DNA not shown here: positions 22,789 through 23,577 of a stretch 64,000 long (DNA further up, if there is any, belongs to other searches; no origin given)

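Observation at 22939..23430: Plasmid-encoded RfaH paralog embedded inside the tra operon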

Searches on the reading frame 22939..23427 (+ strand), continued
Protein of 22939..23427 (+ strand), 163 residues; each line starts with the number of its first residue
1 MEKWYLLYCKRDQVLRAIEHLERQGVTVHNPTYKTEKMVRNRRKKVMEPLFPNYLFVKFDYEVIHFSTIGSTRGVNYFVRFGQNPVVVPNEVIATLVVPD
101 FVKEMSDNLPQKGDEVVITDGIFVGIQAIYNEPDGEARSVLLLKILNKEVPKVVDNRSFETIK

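Call 25: get_annotated_region(hit=H99, flank=7000)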
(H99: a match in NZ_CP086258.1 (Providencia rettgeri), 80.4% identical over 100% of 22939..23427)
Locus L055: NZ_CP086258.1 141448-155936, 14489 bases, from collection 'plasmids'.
description: Providencia rettgeri strain KM4 plasmid unnamed, complete sequence
organism: Providencia rettgeri (NCBI taxid 587)
taxonomy: Bacteria; Pseudomonadota; Gammaproteobacteria; Enterobacterales; Morganellaceae; Providencia; Providencia rettgeri
host: -; source: cell culture,Penaeus japonicus; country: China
typing (MOB-suite, as given by PLSDB): non-mobilizable; replicon rep_cluster_1220
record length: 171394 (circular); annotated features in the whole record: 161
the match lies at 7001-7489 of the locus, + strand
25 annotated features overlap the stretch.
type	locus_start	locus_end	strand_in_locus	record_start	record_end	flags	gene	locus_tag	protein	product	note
CDS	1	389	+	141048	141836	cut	-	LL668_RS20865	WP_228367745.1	LPD29 domain-containing protein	-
CDS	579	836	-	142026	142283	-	-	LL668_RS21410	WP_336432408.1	transglycosylase SLT domain-containing protein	-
CDS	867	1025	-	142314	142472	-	-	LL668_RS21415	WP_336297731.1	transglycosylase SLT domain-containing protein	-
CDS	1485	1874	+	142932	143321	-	-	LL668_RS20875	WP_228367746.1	relaxosome protein TraM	-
CDS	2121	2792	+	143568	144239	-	-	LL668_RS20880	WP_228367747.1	LuxR C-terminal-related transcriptional regulator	GO:0006355 - regulation of DNA-templated transcription [Evidence IEA]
CDS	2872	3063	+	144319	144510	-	-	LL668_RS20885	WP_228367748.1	TraY domain-containing protein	-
CDS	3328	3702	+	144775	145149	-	-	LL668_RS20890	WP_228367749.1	type IV conjugative transfer system pilin TraA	-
CDS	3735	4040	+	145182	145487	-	traL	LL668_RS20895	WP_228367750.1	type IV conjugative transfer system protein TraL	-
CDS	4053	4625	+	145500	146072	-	traE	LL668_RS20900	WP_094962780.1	type IV conjugative transfer system protein TraE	-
CDS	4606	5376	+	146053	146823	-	traK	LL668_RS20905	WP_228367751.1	type-F conjugative transfer system secretin TraK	-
CDS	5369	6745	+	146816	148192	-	traB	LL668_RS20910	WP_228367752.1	F-type conjugal transfer pilus assembly protein TraB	-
CDS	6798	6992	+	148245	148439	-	-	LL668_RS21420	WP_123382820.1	hypothetical protein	-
CDS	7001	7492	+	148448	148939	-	rfaH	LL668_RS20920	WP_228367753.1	transcription/translation regulatory transformer protein RfaH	GO:0006355 - regulation of DNA-templated transcription [Evidence IEA]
CDS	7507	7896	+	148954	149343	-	-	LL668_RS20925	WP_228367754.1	hypothetical protein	-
CDS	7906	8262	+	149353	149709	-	-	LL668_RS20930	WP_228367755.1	hypothetical protein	-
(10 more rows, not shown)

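Call 26: get_annotated_region(hit=H109, flank=7000)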
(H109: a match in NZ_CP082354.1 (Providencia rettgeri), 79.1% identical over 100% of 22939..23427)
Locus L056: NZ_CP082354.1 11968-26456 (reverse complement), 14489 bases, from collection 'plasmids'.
description: Providencia rettgeri strain VCSW10 plasmid pVCSW10.3, complete sequence
organism: Providencia rettgeri (NCBI taxid 587)
taxonomy: Bacteria; Pseudomonadota; Gammaproteobacteria; Enterobacterales; Morganellaceae; Providencia; Providencia rettgeri
host: -; source: soil suspension,soil; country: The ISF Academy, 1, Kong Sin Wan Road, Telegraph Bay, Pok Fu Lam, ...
typing (MOB-suite, as given by PLSDB): non-mobilizable; replicon rep_cluster_1220
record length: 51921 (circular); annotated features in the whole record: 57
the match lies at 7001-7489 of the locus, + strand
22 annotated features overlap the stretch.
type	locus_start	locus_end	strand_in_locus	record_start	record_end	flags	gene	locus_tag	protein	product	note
CDS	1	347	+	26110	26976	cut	-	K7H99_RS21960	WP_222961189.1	LPD29 domain-containing protein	-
CDS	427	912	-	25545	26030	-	-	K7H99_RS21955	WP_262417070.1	transglycosylase SLT domain-containing protein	-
CDS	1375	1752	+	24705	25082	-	-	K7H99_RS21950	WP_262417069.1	relaxosome protein TraM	-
CDS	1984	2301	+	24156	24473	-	-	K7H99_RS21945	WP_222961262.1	hypothetical protein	-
CDS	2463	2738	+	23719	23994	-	-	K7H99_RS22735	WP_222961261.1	hypothetical protein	-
CDS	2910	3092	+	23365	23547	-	-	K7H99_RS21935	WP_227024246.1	TraY domain-containing protein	-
CDS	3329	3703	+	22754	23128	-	-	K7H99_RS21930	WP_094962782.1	type IV conjugative transfer system pilin TraA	-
CDS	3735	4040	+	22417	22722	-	traL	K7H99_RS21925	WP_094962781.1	type IV conjugative transfer system protein TraL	-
CDS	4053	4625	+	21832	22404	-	traE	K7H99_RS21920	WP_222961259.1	type IV conjugative transfer system protein TraE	-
CDS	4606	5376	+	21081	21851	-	traK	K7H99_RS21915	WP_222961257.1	type-F conjugative transfer system secretin TraK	-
CDS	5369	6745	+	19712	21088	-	traB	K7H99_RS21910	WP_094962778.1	F-type conjugal transfer pilus assembly protein TraB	-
CDS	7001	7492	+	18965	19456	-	rfaH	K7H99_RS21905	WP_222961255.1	transcription/translation regulatory transformer protein RfaH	GO:0006355 - regulation of DNA-templated transcription [Evidence IEA]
CDS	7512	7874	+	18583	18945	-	-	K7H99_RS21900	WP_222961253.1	hypothetical protein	-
CDS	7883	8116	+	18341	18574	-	-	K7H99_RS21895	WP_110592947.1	hypothetical protein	-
CDS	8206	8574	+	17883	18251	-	-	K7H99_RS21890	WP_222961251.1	hypothetical protein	-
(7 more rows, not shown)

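Call 27: get_annotated_region(hit=H110, flank=7000)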
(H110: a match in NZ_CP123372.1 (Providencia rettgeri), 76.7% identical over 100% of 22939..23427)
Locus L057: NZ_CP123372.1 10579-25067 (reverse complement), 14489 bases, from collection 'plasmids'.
description: Providencia rettgeri strain PreM15758 plasmid p15758E_55, complete sequence
organism: Providencia rettgeri (NCBI taxid 587)
taxonomy: Bacteria; Pseudomonadota; Gammaproteobacteria; Enterobacterales; Morganellaceae; Providencia; Providencia rettgeri
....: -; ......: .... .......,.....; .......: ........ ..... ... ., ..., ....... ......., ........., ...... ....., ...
typing (MOB-suite, as given by PLSDB): non-mobilizable; replicon rep_cluster_1220
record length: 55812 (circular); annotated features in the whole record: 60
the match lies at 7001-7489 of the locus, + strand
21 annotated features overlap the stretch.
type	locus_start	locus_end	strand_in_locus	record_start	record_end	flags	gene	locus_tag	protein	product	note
CDS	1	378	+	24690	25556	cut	-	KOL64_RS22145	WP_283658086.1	LPD29 domain-containing protein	-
CDS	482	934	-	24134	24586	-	-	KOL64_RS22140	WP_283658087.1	transglycosylase SLT domain-containing protein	-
CDS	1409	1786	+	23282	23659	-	-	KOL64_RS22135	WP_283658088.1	relaxosome protein TraM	-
CDS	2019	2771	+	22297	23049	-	-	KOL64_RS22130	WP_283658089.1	hypothetical protein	-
CDS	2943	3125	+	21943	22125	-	-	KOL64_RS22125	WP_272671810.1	TraY domain-containing protein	-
CDS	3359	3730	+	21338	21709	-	-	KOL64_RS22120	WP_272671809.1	type IV conjugative transfer system pilin TraA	-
CDS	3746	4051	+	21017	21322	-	traL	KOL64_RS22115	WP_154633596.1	type IV conjugative transfer system protein TraL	-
CDS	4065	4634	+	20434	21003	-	traE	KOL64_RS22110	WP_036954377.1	type IV conjugative transfer system protein TraE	-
CDS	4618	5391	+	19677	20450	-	traK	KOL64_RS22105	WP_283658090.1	type-F conjugative transfer system secretin TraK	-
CDS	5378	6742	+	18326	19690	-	-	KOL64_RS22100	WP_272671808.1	TrbI/VirB10 family protein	-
CDS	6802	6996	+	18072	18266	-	-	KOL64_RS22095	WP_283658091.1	hypothetical protein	-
CDS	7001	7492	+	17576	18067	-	rfaH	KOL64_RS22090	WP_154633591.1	transcription/translation regulatory transformer protein RfaH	GO:0006355 - regulation of DNA-templated transcription [Evidence IEA]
CDS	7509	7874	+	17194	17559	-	-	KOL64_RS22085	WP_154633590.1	hypothetical protein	-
CDS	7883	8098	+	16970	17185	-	-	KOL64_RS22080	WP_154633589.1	hypothetical protein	-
CDS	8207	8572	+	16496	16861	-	-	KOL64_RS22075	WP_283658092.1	hypothetical protein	-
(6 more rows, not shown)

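Call 28: get_annotated_region(hit=H111, flank=7000)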
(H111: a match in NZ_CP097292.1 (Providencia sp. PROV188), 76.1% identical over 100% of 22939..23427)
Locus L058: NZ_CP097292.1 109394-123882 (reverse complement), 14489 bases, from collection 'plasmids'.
description: Providencia sp. PROV188 plasmid pPROV188-1, complete sequence
organism: Providencia sp. PROV188 (NCBI taxid 2939731)
taxonomy: Bacteria; Pseudomonadota; Gammaproteobacteria; Enterobacterales; Morganellaceae; Providencia; Providencia sp. PROV188
host: -; source: cell culture,hospital; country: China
typing (MOB-suite, as given by PLSDB): non-mobilizable; replicon rep_cluster_1220,rep_cluster_1220
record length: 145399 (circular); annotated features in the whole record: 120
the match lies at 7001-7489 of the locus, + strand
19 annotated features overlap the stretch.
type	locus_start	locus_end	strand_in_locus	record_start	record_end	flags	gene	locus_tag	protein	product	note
CDS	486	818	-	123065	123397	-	-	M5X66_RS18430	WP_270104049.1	transglycosylase SLT domain-containing protein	-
CDS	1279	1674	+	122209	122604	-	-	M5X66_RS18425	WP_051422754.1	relaxosome protein TraM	-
CDS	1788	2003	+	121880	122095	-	-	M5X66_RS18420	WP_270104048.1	hypothetical protein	-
CDS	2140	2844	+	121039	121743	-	-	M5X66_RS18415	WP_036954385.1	LuxR C-terminal-related transcriptional regulator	GO:0006355 - regulation of DNA-templated transcription [Evidence IEA]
CDS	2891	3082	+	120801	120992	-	-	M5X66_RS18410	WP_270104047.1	TraY domain-containing protein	-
CDS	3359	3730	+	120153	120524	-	-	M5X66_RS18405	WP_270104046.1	type IV conjugative transfer system pilin TraA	-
CDS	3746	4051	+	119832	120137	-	traL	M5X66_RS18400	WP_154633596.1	type IV conjugative transfer system protein TraL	-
CDS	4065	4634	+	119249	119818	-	traE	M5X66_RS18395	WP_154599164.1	type IV conjugative transfer system protein TraE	-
CDS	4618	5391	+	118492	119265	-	-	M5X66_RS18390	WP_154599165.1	type-F conjugative transfer system secretin TraK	-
CDS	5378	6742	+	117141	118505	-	-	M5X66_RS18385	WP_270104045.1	TrbI/VirB10 family protein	-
CDS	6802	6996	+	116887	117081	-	-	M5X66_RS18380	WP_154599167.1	hypothetical protein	-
CDS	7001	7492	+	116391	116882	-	rfaH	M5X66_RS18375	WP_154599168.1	transcription/translation regulatory transformer protein RfaH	GO:0006355 - regulation of DNA-templated transcription [Evidence IEA]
CDS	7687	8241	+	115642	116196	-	traV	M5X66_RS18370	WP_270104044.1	type IV conjugative transfer system lipoprotein TraV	-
CDS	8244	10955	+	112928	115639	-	traC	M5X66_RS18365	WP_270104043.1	type IV secretion system protein TraC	-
CDS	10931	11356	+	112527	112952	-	trbI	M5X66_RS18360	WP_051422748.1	type-F conjugative transfer system protein TrbI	-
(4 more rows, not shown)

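Call 29: get_annotated_region(hit=H115, flank=7000)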
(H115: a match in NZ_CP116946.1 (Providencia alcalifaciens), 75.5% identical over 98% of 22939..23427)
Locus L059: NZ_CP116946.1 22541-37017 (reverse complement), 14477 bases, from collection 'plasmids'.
description: Providencia alcalifaciens strain 2939/90 plasmid p2939_90_3, complete sequence
organism: Providencia alcalifaciens (NCBI taxid 126385)
taxonomy: Bacteria; Pseudomonadota; Gammaproteobacteria; Enterobacterales; Morganellaceae; Providencia; Providencia alcalifaciens
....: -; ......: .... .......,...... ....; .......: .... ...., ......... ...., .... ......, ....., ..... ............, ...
typing (MOB-suite, as given by PLSDB): non-mobilizable
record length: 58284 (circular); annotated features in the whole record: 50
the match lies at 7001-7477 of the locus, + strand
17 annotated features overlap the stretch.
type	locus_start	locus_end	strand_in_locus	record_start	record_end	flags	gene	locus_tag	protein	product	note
CDS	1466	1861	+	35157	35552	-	-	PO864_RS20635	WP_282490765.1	relaxosome protein TraM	-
CDS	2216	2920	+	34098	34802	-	-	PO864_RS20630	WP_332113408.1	LuxR C-terminal-related transcriptional regulator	GO:0006355 - regulation of DNA-templated transcription [Evidence IEA]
CDS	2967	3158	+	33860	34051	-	-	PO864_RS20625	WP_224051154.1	TraY domain-containing protein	-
CDS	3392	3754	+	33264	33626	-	-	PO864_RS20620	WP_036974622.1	type IV conjugative transfer system pilin TraA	-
CDS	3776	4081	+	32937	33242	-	traL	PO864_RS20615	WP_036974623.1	type IV conjugative transfer system protein TraL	-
CDS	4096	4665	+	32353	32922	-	traE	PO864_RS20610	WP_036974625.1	type IV conjugative transfer system protein TraE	-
CDS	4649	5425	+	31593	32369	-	traK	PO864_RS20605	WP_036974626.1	type-F conjugative transfer system secretin TraK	-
CDS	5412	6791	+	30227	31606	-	-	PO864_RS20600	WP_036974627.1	TrbI/VirB10 family protein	-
CDS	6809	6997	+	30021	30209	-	-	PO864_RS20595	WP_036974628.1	hypothetical protein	-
CDS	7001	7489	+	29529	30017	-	rfaH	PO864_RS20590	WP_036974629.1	transcription/translation regulatory transformer protein RfaH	GO:0006355 - regulation of DNA-templated transcription [Evidence IEA]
CDS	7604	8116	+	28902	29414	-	traV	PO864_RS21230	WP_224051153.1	type IV conjugative transfer system lipoprotein TraV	-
CDS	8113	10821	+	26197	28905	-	traC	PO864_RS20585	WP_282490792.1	type IV secretion system protein TraC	-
CDS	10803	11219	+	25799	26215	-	trbI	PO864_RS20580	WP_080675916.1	type-F conjugative transfer system protein TrbI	-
CDS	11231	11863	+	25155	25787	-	traW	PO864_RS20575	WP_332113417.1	type-F conjugative transfer system protein TraW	-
CDS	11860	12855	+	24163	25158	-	traU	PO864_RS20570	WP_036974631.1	conjugal transfer pilus assembly protein TraU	-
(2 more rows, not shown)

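Call 30: get_annotated_region(hit=H116, flank=7000)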
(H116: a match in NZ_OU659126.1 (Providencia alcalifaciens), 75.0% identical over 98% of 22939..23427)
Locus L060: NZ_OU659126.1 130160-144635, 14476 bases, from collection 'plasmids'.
description: Providencia alcalifaciens strain 2019-04-29034-1-3 isolate 2019-04-29034-1-3 plasmid 2, complete sequence
organism: Providencia alcalifaciens (NCBI taxid 126385)
taxonomy: Bacteria; Pseudomonadota; Gammaproteobacteria; Enterobacterales; Morganellaceae; Providencia; Providencia alcalifaciens
host: -; source: Canis lupus familiaris,intestine; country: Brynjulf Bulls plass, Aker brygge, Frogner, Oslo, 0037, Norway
typing (MOB-suite, as given by PLSDB): non-mobilizable; replicon rep_cluster_1220
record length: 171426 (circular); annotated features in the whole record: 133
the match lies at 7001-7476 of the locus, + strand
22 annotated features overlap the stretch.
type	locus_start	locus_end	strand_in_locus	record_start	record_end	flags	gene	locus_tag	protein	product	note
CDS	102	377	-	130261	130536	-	-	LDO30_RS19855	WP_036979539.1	type II toxin-antitoxin system RelE/ParE family toxin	GO:0030541 - plasmid partitioning [Evidence IEA]; GO:0051290 - protein heterotetramerization [Evidence IEA]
CDS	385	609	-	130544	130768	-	-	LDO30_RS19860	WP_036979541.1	type II toxin-antitoxin system RelB family antitoxin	-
CDS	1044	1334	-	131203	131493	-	-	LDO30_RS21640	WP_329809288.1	hypothetical protein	-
CDS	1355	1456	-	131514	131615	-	-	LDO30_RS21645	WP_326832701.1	hypothetical protein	-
CDS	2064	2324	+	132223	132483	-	-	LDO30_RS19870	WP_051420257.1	relaxosome protein TraM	-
CDS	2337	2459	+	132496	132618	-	-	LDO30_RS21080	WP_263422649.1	hypothetical protein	-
CDS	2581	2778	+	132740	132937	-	-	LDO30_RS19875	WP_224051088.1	YbjQ family protein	-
CDS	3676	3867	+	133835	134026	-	-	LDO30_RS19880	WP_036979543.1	TraY domain-containing protein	-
CDS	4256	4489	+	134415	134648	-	-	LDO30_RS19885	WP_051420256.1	type IV conjugative transfer system pilin TraA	-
CDS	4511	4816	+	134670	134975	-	traL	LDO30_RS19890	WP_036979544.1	type IV conjugative transfer system protein TraL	-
CDS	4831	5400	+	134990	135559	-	traE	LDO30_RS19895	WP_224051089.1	type IV conjugative transfer system protein TraE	-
CDS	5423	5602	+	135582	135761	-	-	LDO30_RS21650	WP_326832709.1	type-F conjugative transfer system secretin TraK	-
CDS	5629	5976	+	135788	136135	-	-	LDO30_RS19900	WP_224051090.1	hypothetical protein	-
CDS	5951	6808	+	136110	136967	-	-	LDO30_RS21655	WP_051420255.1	TrbI/VirB10 family protein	-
CDS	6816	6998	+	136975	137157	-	-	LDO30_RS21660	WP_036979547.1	hypothetical protein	-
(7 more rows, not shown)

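Call 31: get_annotated_region(hit=H120, flank=7000)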
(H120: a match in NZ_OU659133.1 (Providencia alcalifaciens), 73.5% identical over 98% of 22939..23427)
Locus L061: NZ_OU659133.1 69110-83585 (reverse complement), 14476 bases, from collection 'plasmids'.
description: Providencia alcalifaciens strain 2019-04-28370-1-5 isolate 2019-04-28370-1-5 plasmid 4, complete sequence
organism: Providencia alcalifaciens (NCBI taxid 126385)
taxonomy: Bacteria; Pseudomonadota; Gammaproteobacteria; Enterobacterales; Morganellaceae; Providencia; Providencia alcalifaciens
host: -; source: Canis lupus familiaris,intestine; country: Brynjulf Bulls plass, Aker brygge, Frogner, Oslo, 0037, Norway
typing (MOB-suite, as given by PLSDB): non-mobilizable; replicon rep_cluster_1220,rep_cluster_1220
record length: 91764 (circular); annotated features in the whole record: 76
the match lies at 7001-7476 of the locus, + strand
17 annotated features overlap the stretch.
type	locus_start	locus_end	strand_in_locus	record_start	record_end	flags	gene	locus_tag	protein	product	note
CDS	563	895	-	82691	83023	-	-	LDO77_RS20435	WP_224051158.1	transglycosylase SLT domain-containing protein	-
CDS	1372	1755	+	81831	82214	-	traM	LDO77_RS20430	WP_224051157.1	conjugal transfer relaxosome DNA-binding protein TraM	-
CDS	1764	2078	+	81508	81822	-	-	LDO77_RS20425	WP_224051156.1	hypothetical protein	-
CDS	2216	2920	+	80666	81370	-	-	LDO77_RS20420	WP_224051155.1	helix-turn-helix transcriptional regulator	GO:0006355 - regulation of DNA-templated transcription [Evidence IEA]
CDS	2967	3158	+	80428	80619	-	-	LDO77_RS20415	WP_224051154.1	TraY domain-containing protein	-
CDS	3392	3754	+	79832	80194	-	-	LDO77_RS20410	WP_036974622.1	type IV conjugative transfer system pilin TraA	-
CDS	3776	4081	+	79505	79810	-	traL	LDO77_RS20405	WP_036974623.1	type IV conjugative transfer system protein TraL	-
CDS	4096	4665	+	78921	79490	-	traE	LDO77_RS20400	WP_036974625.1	type IV conjugative transfer system protein TraE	-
CDS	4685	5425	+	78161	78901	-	traK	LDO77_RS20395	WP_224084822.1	type-F conjugative transfer system secretin TraK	-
CDS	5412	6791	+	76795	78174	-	-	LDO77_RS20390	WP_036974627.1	TrbI/VirB10 family protein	-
CDS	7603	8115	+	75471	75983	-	traV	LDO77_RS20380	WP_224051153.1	type IV conjugative transfer system lipoprotein TraV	-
CDS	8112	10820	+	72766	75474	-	traC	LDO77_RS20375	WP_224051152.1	type IV secretion system protein TraC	-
CDS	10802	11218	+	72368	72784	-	trbI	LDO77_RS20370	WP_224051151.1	type-F conjugative transfer system protein TrbI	-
CDS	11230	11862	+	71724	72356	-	traW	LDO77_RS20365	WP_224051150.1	type-F conjugative transfer system protein TraW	-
CDS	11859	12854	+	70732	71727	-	traU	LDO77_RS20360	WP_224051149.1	conjugal transfer pilus assembly protein TraU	-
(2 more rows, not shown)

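Call 32: get_annotated_region(hit=H105, flank=7000)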
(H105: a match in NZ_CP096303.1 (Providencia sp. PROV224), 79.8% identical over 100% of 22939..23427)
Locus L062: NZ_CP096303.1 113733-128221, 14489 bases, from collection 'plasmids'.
description: Providencia sp. PROV224 plasmid pPROV224-1, complete sequence
organism: Providencia sp. PROV224 (NCBI taxid 2936796)
taxonomy: Bacteria; Pseudomonadota; Gammaproteobacteria; Enterobacterales; Morganellaceae; Providencia; Providencia sp. PROV224
host: -; source: Clinical or host-associated pathogen,hospital; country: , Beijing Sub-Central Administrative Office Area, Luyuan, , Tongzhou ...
typing (MOB-suite, as given by PLSDB): conjugative; replicon IncC,rep_cluster_1220; relaxase MOBH,MOBH; mating-pair formation MPF_F
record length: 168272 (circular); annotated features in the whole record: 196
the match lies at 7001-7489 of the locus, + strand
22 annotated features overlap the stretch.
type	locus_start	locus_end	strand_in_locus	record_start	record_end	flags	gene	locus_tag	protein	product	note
CDS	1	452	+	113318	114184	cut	-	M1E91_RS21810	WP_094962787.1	LPD29 domain-containing protein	-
CDS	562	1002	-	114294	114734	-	-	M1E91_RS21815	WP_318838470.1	transglycosylase SLT domain-containing protein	-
CDS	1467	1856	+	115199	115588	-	-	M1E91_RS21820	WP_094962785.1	relaxosome protein TraM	-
CDS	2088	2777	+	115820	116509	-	-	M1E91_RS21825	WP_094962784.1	LuxR C-terminal-related transcriptional regulator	-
CDS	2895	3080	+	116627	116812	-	-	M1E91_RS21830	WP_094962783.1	TraY domain-containing protein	-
CDS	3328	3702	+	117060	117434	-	-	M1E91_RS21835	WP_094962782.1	type IV conjugative transfer system pilin TraA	-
CDS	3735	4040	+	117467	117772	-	traL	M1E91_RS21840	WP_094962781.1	type IV conjugative transfer system protein TraL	-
CDS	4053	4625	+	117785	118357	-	traE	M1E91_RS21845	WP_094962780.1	type IV conjugative transfer system protein TraE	-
CDS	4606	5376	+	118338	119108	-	traK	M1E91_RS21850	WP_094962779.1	type-F conjugative transfer system secretin TraK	-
CDS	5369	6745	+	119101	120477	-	traB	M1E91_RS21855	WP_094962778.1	F-type conjugal transfer pilus assembly protein TraB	-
CDS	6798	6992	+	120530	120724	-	-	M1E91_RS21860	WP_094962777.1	hypothetical protein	-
CDS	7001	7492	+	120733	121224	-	rfaH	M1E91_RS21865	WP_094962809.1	transcription/translation regulatory transformer protein RfaH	GO:0006355 - regulation of DNA-templated transcription [Evidence IEA]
CDS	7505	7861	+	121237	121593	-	-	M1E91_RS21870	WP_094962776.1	hypothetical protein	-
CDS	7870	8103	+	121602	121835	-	-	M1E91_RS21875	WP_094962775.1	hypothetical protein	-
CDS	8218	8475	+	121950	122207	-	-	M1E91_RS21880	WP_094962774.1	hypothetical protein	-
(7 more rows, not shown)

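Call 33: get_annotated_region(hit=H113, flank=7000)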
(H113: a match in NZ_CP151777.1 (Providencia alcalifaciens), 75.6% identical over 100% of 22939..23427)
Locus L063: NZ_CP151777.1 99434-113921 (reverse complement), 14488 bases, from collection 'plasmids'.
description: Providencia alcalifaciens strain 205/92 plasmid p128kb, complete sequence
organism: Providencia alcalifaciens (NCBI taxid 126385)
taxonomy: Bacteria; Pseudomonadota; Gammaproteobacteria; Enterobacterales; Morganellaceae; Providencia; Providencia alcalifaciens
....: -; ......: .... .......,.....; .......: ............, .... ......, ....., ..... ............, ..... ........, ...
typing (MOB-suite, as given by PLSDB): non-mobilizable; replicon rep_cluster_1220,rep_cluster_1220
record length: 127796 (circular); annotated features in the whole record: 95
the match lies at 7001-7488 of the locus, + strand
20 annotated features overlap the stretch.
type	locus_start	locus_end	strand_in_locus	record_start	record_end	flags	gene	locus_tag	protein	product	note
CDS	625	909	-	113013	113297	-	-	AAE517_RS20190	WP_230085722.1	transglycosylase SLT domain-containing protein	-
CDS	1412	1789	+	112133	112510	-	-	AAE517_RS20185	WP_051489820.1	relaxosome protein TraM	-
CDS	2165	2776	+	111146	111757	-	-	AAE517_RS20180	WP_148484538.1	hypothetical protein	-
CDS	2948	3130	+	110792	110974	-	-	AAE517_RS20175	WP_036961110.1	TraY domain-containing protein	-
CDS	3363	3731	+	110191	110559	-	-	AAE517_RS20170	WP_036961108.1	type IV conjugative transfer system pilin TraA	-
CDS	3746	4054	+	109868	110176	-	traL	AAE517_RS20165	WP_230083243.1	type IV conjugative transfer system protein TraL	-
CDS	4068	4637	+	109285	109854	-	traE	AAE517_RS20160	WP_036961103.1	type IV conjugative transfer system protein TraE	-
CDS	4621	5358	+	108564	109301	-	-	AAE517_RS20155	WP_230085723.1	type-F conjugative transfer system secretin TraK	-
CDS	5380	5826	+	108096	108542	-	-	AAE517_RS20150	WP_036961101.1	hypothetical protein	-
CDS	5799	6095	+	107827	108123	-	-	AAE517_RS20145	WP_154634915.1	hypothetical protein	-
CDS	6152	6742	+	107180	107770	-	-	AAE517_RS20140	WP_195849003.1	TrbI/VirB10 family protein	-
CDS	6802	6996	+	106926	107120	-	-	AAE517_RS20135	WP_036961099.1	hypothetical protein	-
CDS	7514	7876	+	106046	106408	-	-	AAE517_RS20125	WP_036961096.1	hypothetical protein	-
CDS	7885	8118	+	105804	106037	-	-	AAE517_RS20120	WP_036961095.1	hypothetical protein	-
CDS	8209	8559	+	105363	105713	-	-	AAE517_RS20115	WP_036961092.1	hypothetical protein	-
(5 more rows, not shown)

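Call 37: find_homologous_proteins(query=window:22939-23427:+, max_evalue=1e-20)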
Query window:22939-23427:+ (163 aa): 376 proteins with E <= 1e-20 among 453 candidates; the best 120 are listed.
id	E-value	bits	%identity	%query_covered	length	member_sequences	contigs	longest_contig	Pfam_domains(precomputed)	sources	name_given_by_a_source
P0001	5.9e-102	356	98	100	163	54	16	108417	PF02357.25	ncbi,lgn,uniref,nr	ncbi:TPA: transcription/translation regulatory transformer protein RfaH [Providencia rettgeri]|unire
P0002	3.7e-96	337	93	100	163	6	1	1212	PF02357.25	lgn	-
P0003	2.6e-87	308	85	100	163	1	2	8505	PF02357.25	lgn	-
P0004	6.5e-84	297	88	100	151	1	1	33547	PF02357.25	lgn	-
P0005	1.2e-83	297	83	100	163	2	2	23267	PF02357.25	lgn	-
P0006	5.2e-81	288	79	100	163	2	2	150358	PF02357.25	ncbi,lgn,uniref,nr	ncbi:transcription/translation regulatory transformer protein RfaH [Providencia rettgeri]|uniref:tra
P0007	7.6e-81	287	80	100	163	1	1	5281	PF02357.25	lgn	-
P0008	1.1e-80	287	79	98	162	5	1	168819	PF02357.25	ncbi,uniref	ncbi:transcription/translation regulatory transformer protein RfaH [Providencia rustigianii]|uniref:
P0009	2.0e-79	283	77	100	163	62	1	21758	PF02357.25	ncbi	ncbi:TPA: transcription/translation regulatory transformer protein RfaH [Providencia alcalifaciens]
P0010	5.1e-79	282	78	100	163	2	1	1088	PF02357.25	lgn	-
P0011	3.4e-77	276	75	98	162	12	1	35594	PF02357.25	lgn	-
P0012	1.8e-76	273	76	100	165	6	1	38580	PF02357.25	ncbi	ncbi:transcription/translation regulatory transformer protein RfaH [Providencia rettgeri]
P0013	1.0e-74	268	74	100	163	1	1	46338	PF02357.25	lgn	-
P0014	2.0e-70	254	100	69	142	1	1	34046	PF02357.25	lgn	-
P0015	2.1e-69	250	72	100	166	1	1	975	PF02357.25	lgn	-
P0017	1.2e-64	235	66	100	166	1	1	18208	PF02357.25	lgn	-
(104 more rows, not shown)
